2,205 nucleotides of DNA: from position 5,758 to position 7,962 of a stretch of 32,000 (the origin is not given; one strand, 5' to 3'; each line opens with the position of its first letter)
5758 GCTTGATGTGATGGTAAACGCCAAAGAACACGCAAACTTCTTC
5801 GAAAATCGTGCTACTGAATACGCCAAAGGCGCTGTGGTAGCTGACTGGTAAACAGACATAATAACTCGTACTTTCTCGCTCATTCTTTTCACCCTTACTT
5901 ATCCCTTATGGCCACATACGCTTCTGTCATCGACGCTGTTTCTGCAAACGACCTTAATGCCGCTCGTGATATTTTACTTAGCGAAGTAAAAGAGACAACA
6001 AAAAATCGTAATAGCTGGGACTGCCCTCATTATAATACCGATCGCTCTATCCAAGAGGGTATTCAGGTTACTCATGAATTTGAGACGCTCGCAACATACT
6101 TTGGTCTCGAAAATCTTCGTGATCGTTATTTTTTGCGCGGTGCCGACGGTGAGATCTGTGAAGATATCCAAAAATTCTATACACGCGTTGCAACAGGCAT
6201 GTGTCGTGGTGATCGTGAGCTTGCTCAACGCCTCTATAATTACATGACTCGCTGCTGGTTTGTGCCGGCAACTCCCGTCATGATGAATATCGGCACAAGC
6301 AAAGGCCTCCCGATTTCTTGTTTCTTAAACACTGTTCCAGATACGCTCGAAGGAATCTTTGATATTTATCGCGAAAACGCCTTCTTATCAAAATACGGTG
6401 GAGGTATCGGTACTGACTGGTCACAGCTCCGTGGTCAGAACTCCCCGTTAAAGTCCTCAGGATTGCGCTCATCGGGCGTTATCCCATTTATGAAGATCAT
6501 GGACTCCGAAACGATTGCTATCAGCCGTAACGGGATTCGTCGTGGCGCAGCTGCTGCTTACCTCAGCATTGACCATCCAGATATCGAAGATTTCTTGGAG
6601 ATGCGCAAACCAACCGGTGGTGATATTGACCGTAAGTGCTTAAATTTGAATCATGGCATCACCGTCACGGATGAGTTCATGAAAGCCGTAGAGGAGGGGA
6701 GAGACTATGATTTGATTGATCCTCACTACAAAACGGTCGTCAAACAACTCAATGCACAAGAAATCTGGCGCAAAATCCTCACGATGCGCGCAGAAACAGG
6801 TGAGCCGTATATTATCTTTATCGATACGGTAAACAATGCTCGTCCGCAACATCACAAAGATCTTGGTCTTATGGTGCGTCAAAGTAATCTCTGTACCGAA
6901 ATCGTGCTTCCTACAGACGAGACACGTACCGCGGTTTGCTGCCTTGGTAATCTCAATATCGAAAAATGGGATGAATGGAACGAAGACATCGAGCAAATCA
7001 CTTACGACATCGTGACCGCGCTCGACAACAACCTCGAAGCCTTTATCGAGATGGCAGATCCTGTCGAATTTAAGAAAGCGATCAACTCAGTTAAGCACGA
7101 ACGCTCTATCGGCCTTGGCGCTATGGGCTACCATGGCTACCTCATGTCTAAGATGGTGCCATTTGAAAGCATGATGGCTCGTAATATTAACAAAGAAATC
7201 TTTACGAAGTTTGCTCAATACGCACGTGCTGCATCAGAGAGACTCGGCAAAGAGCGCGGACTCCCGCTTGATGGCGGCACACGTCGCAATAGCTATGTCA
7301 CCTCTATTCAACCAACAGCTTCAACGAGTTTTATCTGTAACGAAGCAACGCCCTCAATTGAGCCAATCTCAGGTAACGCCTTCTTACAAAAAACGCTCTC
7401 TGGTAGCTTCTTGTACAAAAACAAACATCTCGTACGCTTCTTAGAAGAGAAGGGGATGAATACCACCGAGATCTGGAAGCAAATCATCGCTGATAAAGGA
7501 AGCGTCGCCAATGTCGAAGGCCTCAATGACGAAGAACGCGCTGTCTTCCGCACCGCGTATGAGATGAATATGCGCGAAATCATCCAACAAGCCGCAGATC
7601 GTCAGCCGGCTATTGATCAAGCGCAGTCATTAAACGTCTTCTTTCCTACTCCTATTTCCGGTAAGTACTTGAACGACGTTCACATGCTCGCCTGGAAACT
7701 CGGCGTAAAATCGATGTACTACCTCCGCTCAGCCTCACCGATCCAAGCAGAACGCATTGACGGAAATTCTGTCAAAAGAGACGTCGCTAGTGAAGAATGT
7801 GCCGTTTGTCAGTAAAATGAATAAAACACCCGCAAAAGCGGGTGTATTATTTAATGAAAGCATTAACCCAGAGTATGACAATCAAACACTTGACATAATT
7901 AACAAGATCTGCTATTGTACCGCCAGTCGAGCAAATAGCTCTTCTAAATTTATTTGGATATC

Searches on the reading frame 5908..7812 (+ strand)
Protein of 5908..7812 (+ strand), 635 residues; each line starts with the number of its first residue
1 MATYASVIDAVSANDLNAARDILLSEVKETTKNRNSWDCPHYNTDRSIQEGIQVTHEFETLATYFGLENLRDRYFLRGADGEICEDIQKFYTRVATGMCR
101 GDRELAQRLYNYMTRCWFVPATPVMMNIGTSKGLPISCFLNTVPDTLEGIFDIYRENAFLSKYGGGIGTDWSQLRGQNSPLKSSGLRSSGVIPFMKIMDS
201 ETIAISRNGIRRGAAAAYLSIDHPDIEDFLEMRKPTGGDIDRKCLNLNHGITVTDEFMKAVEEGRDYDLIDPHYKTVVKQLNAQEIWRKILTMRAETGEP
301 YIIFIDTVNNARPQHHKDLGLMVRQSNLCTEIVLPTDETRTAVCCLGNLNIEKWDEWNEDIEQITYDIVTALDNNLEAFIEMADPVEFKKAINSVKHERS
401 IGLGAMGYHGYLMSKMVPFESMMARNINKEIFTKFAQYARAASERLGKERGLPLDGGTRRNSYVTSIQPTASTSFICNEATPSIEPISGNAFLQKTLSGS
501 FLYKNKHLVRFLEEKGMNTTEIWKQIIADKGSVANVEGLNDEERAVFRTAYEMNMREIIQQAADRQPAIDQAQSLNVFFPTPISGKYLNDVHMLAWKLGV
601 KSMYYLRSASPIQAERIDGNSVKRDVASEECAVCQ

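Call 10: search_protein_families(library=pfam, proteins=[window:5908-7812:+], max_evalue=0.01)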
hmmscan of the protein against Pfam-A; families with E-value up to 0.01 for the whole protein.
window:5908-7812:+ (635 aa): 2 families
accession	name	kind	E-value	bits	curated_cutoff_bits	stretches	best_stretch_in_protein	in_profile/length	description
PF02867.20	Ribonuc_red_lgC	-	6.6e-130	434.6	23.9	2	137-453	2-335/523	Ribonucleotide reductase, barrel domain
PF00317.26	Ribonuc_red_lgN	-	8.1e-21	74.3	28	1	62-133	3-77/77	Ribonucleotide reductase, all-alpha domain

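Call 18: find_encoding_contigs(protein=window:5908-7812:+, flank=6000, max_places=10)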
Protein window:5908-7812:+ (635 aa): 12 contigs read that carry it; 10 places shown.
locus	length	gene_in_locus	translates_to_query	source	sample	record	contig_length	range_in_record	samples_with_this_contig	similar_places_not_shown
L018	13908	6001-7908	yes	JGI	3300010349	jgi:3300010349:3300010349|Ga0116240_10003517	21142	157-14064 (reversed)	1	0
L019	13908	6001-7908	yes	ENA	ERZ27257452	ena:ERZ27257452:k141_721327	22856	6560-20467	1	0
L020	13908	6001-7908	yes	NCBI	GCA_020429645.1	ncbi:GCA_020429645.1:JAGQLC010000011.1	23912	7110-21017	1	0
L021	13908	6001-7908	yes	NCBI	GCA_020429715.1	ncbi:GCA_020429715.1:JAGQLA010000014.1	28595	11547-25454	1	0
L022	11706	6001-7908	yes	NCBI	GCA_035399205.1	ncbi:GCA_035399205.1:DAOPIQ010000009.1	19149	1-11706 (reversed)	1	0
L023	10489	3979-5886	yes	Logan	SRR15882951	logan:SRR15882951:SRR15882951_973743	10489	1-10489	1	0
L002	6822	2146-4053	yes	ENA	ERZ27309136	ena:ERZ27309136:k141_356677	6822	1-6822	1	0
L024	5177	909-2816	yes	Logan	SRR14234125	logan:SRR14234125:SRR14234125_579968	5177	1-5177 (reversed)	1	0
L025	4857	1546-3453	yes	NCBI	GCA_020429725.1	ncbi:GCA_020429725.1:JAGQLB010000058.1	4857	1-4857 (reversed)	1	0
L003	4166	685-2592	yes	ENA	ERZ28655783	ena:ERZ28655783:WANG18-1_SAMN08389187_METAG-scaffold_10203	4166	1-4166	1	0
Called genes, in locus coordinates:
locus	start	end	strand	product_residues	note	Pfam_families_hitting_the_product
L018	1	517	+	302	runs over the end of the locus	-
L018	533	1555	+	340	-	-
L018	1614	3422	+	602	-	PF00009:GTP_EFTU, PF01926:MMR_HSR1 (weak), PF22042:EF-G_D2 (weak), PF03144:GTP_EFTU_D2 (weak), PF00679:EFG_C, PF21018:BipA_C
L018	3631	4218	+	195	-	PF13482:RNase_H_2 (weak), PF10108:DNA_pol_B_exo2 (faint)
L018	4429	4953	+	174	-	PF12637:TSCPD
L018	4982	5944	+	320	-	PF00268:Ribonuc_red_sm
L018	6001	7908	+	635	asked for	PF00317:Ribonuc_red_lgN, PF02867:Ribonuc_red_lgC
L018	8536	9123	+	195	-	-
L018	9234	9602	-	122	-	-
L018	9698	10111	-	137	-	-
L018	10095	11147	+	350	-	PF02646:RmuC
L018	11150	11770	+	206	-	PF02698:DUF218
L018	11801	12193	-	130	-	PF01741:MscL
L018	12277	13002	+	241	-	PF13175:AAA_15 (faint), PF00005:ABC_tran, PF13304:AAA_21 (faint)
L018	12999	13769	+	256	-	PF01061:ABC2_membrane, PF12698:ABC2_membrane_3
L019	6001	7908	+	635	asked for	PF00317:Ribonuc_red_lgN, PF02867:Ribonuc_red_lgC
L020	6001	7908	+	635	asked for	PF00317:Ribonuc_red_lgN, PF02867:Ribonuc_red_lgC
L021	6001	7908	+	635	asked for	PF00317:Ribonuc_red_lgN, PF02867:Ribonuc_red_lgC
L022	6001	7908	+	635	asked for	PF00317:Ribonuc_red_lgN, PF02867:Ribonuc_red_lgC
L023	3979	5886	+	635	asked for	PF00317:Ribonuc_red_lgN, PF02867:Ribonuc_red_lgC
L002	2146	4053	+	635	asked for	PF00317:Ribonuc_red_lgN, PF02867:Ribonuc_red_lgC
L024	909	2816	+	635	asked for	PF00317:Ribonuc_red_lgN, PF02867:Ribonuc_red_lgC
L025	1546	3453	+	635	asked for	PF00317:Ribonuc_red_lgN, PF02867:Ribonuc_red_lgC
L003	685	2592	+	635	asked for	PF00317:Ribonuc_red_lgN, PF02867:Ribonuc_red_lgC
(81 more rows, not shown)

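Call 21: find_homologous_proteins(query=window:5908-7812:+, max_evalue=1e-100)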
Query window:5908-7812:+ (635 aa): 7973 proteins with E <= 1e-100 among 8000 candidates; the best 120 are listed.
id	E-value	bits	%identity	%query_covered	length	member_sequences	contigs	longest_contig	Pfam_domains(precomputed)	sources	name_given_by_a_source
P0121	0.0e+0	1465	100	100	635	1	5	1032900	PF02867.21,PF00317.27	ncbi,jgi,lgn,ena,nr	ncbi:MAG: ribonucleoside-diphosphate reductase subunit alpha [Candidatus Magasanikbacteria bacterium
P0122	0.0e+0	1462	100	100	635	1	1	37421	PF02867.21,PF00317.27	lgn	-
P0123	0.0e+0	1460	100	100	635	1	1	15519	PF02867.21,PF00317.27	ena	-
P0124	0.0e+0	1425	97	100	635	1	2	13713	PF02867.21,PF00317.27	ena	-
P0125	0.0e+0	1420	96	100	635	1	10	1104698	PF02867.21,PF00317.27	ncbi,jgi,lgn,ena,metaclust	jgi:ribonucleoside-diphosphate reductase alpha chain|metaclust:\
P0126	0.0e+0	1401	94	100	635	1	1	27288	PF02867.21,PF00317.27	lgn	-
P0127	0.0e+0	1350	96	95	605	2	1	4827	PF02867.21,PF00317.27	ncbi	ncbi:MAG: ribonucleoside-diphosphate reductase subunit alpha, partial [Patescibacteria group bacteri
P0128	0.0e+0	1328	89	100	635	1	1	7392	PF02867.21,PF00317.27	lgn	-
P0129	0.0e+0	1249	83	100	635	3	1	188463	PF02867.21,PF00317.27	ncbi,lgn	-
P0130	0.0e+0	1244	83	100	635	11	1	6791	PF02867.21,PF00317.27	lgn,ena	-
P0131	0.0e+0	1239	83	100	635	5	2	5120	PF02867.21,PF00317.27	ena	-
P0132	0.0e+0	1235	82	100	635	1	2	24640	PF02867.21,PF00317.27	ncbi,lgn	-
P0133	0.0e+0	1225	82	100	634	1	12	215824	PF02867.21,PF00317.27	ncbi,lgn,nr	ncbi:ribonucleoside-diphosphate reductase subunit alpha [Candidatus Uhrbacteria bacterium]|nr:MAG: r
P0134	0.0e+0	1222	81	100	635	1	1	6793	PF02867.21,PF00317.27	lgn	-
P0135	0.0e+0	1219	81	100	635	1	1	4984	PF02867.21,PF00317.27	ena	-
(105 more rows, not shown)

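Call 22: find_encoding_contigs(protein=P0125, flank=6000, max_places=6)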
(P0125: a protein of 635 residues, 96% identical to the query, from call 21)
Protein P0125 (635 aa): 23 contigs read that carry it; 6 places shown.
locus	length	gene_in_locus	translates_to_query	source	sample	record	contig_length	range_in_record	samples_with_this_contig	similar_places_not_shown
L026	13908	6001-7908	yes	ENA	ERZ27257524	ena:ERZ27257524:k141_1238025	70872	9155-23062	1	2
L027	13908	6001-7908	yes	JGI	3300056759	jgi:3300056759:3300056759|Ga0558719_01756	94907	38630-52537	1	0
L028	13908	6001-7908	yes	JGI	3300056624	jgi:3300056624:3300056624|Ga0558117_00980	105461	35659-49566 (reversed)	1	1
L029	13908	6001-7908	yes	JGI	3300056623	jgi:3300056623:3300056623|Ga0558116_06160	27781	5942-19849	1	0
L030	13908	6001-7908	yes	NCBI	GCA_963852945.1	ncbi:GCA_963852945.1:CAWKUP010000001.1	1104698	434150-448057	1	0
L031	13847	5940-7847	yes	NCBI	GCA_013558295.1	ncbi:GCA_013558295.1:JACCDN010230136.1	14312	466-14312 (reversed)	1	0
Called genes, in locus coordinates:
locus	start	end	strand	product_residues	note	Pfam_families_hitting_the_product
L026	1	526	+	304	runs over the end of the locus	-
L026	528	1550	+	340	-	-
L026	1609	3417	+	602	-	PF00009:GTP_EFTU, PF01926:MMR_HSR1 (weak), PF22042:EF-G_D2, PF03144:GTP_EFTU_D2, PF14492:EFG_III (faint), PF00679:EFG_C, PF21018:BipA_C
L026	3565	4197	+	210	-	PF13482:RNase_H_2 (weak), PF10108:DNA_pol_B_exo2 (faint)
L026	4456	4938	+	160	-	PF12637:TSCPD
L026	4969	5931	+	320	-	PF00268:Ribonuc_red_sm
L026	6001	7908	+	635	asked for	PF00317:Ribonuc_red_lgN, PF02867:Ribonuc_red_lgC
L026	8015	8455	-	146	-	-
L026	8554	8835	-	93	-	-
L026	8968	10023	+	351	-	PF02646:RmuC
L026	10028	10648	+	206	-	PF02698:DUF218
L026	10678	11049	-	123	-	PF01741:MscL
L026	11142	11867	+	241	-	PF00005:ABC_tran, PF13304:AAA_21 (faint)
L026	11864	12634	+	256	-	PF01061:ABC2_membrane, PF12698:ABC2_membrane_3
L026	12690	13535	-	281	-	-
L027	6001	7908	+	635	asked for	PF00317:Ribonuc_red_lgN, PF02867:Ribonuc_red_lgC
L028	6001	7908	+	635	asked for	PF00317:Ribonuc_red_lgN, PF02867:Ribonuc_red_lgC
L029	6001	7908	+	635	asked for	PF00317:Ribonuc_red_lgN, PF02867:Ribonuc_red_lgC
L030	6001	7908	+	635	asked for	PF00317:Ribonuc_red_lgN, PF02867:Ribonuc_red_lgC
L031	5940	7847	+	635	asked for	PF00317:Ribonuc_red_lgN, PF02867:Ribonuc_red_lgC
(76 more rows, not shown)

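Call 23: find_encoding_contigs(protein=P0126, flank=6000, max_places=3)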
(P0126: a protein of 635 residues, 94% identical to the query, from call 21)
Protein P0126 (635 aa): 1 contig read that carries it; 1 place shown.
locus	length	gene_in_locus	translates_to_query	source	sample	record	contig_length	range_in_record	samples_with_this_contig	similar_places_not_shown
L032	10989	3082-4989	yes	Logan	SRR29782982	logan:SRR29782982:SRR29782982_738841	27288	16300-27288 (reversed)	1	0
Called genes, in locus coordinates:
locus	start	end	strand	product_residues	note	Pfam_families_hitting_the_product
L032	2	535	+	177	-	?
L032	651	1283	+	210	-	PF13482:RNase_H_2 (weak), PF10108:DNA_pol_B_exo2 (faint)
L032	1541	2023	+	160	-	PF12637:TSCPD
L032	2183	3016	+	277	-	PF00268:Ribonuc_red_sm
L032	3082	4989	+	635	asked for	PF00317:Ribonuc_red_lgN, PF02867:Ribonuc_red_lgC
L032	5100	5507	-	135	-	-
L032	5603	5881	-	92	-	-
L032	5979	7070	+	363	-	PF02646:RmuC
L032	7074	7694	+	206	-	PF02698:DUF218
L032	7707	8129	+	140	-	-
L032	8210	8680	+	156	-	-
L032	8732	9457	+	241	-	PF00005:ABC_tran, PF13304:AAA_21 (faint)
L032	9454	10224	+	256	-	PF01061:ABC2_membrane, PF12698:ABC2_membrane_3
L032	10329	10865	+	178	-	PF00226:DnaJ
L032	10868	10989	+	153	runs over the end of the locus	-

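Call 24: find_encoding_contigs(protein=P0128, flank=6000, max_places=3)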
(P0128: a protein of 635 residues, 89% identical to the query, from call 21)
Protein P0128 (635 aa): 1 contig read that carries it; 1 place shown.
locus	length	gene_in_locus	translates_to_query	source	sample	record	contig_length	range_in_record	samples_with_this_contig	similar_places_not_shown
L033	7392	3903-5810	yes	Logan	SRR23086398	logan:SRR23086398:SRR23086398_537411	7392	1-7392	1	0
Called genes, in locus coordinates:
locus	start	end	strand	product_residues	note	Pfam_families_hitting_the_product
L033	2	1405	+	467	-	?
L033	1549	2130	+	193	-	PF13482:RNase_H_2 (weak), PF10108:DNA_pol_B_exo2 (faint)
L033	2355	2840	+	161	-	PF12637:TSCPD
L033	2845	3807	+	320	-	PF00268:Ribonuc_red_sm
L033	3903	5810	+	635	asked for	PF00317:Ribonuc_red_lgN, PF02867:Ribonuc_red_lgC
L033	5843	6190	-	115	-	-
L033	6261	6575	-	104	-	-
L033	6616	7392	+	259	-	?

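Call 38: find_encoding_contigs(protein=P0124, flank=5000, max_places=4)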
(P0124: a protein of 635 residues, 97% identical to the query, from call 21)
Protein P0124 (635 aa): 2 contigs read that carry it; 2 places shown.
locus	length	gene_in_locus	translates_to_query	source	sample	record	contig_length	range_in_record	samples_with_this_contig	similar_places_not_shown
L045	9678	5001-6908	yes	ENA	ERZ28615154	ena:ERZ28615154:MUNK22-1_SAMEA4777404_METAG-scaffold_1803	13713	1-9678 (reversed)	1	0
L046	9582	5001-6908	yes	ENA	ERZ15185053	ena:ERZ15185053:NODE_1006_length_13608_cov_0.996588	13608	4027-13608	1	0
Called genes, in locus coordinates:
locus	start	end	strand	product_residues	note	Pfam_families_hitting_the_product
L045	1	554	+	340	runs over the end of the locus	-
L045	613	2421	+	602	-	PF00009:GTP_EFTU, PF01926:MMR_HSR1 (weak), PF22042:EF-G_D2, PF03144:GTP_EFTU_D2, PF14492:EFG_III (faint), PF00679:EFG_C, PF21018:BipA_C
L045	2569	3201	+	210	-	PF13482:RNase_H_2 (weak), PF10108:DNA_pol_B_exo2 (faint)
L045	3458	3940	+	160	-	PF12637:TSCPD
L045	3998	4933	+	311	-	PF00268:Ribonuc_red_sm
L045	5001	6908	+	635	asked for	PF00317:Ribonuc_red_lgN, PF02867:Ribonuc_red_lgC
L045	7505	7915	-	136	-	-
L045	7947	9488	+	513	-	PF02646:RmuC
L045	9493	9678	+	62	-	?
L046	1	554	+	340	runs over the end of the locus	-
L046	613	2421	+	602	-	PF00009:GTP_EFTU, PF01926:MMR_HSR1 (weak), PF22042:EF-G_D2, PF03144:GTP_EFTU_D2, PF14492:EFG_III (faint), PF00679:EFG_C, PF21018:BipA_C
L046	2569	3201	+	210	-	PF13482:RNase_H_2 (weak), PF10108:DNA_pol_B_exo2 (faint)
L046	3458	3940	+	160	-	PF12637:TSCPD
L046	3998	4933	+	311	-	PF00268:Ribonuc_red_sm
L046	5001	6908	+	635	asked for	PF00317:Ribonuc_red_lgN, PF02867:Ribonuc_red_lgC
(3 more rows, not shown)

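Call 39: find_encoding_contigs(protein=P0122, flank=5000, max_places=3)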
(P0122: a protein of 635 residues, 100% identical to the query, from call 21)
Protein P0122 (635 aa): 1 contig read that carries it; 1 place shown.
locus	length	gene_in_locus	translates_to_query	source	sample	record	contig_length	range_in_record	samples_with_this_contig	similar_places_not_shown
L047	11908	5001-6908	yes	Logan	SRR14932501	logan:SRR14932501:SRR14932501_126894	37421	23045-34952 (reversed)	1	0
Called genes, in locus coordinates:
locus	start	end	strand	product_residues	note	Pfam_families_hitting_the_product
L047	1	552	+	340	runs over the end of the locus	-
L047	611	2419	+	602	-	PF00009:GTP_EFTU, PF01926:MMR_HSR1 (weak), PF22042:EF-G_D2 (weak), PF03144:GTP_EFTU_D2 (weak), PF00679:EFG_C, PF21018:BipA_C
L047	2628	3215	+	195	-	PF13482:RNase_H_2 (weak), PF10108:DNA_pol_B_exo2 (faint)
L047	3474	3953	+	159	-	PF12637:TSCPD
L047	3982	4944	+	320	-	PF00268:Ribonuc_red_sm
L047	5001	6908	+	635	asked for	PF00317:Ribonuc_red_lgN, PF02867:Ribonuc_red_lgC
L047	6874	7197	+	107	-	-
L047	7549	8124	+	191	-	PF13599:Pentapeptide_4, PF00805:Pentapeptide, PF13576:Pentapeptide_3 (weak), PF13599:Pentapeptide_4 (weak), PF00805:Pentapeptide (weak)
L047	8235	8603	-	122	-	-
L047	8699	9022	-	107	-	-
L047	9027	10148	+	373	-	PF02646:RmuC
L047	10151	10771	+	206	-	PF02698:DUF218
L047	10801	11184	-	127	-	PF01741:MscL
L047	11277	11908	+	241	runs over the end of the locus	PF13175:AAA_15 (faint), PF00005:ABC_tran, PF13304:AAA_21 (faint)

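Call 40: find_encoding_contigs(protein=P0123, flank=5000, max_places=3)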
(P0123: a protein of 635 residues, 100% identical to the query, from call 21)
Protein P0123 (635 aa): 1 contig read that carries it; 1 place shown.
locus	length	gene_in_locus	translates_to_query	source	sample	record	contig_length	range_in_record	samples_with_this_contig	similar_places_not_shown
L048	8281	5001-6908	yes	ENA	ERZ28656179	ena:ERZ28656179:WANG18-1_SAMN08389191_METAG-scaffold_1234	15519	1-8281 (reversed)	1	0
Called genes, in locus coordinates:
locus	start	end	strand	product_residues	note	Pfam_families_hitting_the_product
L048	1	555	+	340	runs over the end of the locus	-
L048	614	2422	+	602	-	PF00009:GTP_EFTU, PF22042:EF-G_D2 (weak), PF03144:GTP_EFTU_D2 (weak), PF00679:EFG_C, PF21018:BipA_C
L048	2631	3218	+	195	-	PF13482:RNase_H_2 (weak), PF10108:DNA_pol_B_exo2 (faint)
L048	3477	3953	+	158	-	PF12637:TSCPD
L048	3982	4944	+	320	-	PF00268:Ribonuc_red_sm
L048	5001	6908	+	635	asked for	PF00317:Ribonuc_red_lgN, PF02867:Ribonuc_red_lgC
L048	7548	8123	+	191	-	-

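Call 47: find_encoding_contigs(protein=P0129, flank=4000, max_places=2)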
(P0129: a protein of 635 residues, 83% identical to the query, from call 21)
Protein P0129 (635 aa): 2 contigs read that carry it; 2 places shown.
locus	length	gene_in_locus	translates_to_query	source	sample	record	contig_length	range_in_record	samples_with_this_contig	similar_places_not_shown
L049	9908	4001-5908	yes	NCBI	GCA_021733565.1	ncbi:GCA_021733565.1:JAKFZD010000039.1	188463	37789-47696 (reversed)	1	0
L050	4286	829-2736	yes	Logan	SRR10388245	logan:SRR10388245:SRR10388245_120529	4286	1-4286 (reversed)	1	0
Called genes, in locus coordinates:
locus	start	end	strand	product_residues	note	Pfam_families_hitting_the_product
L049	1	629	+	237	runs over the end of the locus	-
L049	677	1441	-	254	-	-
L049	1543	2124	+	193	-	PF13482:RNase_H_2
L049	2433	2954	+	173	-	PF12637:TSCPD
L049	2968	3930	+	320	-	PF00268:Ribonuc_red_sm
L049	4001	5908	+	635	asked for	PF00317:Ribonuc_red_lgN, PF02867:Ribonuc_red_lgC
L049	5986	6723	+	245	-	PF01978:TrmB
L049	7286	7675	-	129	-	-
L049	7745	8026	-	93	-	-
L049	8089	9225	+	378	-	PF02646:RmuC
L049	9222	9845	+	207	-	PF02698:DUF218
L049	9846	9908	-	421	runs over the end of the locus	PF00890:FAD_binding_2, PF01266:DAO, PF01494:FAD_binding_3 (faint), PF03486:HI0933_like (faint), PF07992:Pyr_redox_2 (faint), PF13450:NAD_binding_8 (weak), PF13738:Pyr_redox_3 (faint)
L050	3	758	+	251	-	?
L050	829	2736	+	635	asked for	PF00317:Ribonuc_red_lgN, PF02867:Ribonuc_red_lgC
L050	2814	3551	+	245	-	PF01978:TrmB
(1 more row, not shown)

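Call 48: find_encoding_contigs(protein=P0133, flank=4000, max_places=3)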
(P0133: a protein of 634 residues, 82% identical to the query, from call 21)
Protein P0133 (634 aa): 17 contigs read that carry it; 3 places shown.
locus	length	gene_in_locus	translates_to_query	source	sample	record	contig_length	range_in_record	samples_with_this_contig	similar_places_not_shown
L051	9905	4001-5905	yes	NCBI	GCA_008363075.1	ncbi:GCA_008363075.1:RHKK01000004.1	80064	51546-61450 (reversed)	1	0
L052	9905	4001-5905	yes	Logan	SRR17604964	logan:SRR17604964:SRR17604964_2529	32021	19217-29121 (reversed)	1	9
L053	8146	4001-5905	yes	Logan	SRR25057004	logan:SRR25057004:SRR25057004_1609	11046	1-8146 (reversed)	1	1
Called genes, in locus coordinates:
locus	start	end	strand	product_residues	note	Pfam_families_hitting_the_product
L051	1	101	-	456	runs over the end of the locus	PF00089:Trypsin (weak), PF13365:Trypsin_2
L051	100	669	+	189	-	-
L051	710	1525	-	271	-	-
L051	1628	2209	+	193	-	PF13482:RNase_H_2, PF10108:DNA_pol_B_exo2 (faint)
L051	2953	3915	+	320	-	PF00268:Ribonuc_red_sm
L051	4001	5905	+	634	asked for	PF00317:Ribonuc_red_lgN, PF02867:Ribonuc_red_lgC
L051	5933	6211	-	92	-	-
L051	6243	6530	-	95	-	-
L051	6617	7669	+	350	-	PF02646:RmuC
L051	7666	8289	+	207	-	PF02698:DUF218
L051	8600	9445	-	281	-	-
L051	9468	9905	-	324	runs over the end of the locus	PF01820:Dala_Dala_lig_N, PF07478:Dala_Dala_lig_C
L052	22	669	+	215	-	-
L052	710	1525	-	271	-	-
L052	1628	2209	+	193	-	PF13482:RNase_H_2, PF10108:DNA_pol_B_exo2 (faint)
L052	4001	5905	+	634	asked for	PF00317:Ribonuc_red_lgN, PF02867:Ribonuc_red_lgC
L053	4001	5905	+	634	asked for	PF00317:Ribonuc_red_lgN, PF02867:Ribonuc_red_lgC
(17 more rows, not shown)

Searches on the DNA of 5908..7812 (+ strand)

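Call 52: search_rna_families(sources=[L045, L049, L006, L030, L032, L051], threshold=gathering)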
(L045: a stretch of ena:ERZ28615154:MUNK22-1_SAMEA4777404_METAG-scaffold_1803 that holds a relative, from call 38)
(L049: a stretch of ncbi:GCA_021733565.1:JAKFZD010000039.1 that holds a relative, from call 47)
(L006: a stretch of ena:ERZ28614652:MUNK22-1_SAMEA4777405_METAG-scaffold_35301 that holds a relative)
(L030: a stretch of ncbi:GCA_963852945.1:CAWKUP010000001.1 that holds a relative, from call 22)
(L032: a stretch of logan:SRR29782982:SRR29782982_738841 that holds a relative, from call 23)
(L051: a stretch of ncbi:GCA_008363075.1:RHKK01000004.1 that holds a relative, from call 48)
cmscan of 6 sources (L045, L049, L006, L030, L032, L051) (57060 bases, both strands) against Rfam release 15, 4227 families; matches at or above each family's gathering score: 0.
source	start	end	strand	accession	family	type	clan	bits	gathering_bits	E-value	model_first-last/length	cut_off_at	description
